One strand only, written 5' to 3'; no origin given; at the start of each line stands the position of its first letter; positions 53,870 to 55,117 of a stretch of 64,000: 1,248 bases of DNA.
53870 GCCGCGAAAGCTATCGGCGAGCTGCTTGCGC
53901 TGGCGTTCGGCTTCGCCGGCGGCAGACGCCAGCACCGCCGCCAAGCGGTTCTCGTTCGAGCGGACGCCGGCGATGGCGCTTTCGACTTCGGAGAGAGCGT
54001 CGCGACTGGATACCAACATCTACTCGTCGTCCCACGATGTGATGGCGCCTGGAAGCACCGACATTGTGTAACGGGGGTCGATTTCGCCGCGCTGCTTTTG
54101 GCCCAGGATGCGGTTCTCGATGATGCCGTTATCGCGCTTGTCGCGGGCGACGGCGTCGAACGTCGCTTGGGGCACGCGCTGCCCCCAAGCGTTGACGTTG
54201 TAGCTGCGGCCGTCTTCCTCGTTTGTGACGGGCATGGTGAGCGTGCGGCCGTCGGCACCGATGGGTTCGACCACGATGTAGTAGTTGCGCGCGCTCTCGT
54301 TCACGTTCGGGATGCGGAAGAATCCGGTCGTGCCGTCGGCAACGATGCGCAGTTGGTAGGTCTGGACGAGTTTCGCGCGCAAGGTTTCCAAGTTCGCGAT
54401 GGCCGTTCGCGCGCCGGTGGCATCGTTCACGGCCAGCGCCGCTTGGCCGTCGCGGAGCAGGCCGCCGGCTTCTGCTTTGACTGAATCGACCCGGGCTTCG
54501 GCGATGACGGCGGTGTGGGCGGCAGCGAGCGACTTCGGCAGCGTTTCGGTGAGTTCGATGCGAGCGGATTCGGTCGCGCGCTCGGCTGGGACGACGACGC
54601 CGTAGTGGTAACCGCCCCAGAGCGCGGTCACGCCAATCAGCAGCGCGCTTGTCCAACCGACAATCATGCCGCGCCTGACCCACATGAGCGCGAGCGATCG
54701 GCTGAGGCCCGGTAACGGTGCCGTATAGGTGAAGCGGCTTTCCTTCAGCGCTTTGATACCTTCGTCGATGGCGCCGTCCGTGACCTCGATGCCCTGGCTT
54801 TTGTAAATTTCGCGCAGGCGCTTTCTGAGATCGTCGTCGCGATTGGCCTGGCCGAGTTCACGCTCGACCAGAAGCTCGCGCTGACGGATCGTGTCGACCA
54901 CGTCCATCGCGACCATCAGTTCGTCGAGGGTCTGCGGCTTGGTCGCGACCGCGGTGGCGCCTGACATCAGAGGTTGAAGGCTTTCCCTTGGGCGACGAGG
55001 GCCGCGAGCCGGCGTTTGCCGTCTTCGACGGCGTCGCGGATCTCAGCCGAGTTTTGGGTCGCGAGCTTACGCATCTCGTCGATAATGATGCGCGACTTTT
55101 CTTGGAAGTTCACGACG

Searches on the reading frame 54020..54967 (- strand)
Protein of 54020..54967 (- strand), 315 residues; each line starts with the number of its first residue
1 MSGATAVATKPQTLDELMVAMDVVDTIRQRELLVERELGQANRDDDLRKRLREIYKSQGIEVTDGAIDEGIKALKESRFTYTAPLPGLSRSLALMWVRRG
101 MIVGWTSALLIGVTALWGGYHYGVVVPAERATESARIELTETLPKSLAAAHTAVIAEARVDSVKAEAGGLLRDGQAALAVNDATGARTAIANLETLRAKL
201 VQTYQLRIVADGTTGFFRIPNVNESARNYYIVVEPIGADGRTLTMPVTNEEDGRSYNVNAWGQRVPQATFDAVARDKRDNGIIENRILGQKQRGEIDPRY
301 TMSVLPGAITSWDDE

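Call 13: search_protein_families(library=pfam, max_evalue=0.00001, proteins=[window:54020-54967:-])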
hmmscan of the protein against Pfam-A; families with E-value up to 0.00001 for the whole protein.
window:54020-54967:- (315 aa): 1 family
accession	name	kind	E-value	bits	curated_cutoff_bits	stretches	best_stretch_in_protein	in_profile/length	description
PF19911.4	DUF6384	-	1.2e-116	389.6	25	1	9-312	3-308/308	Family of unknown function (DUF6384)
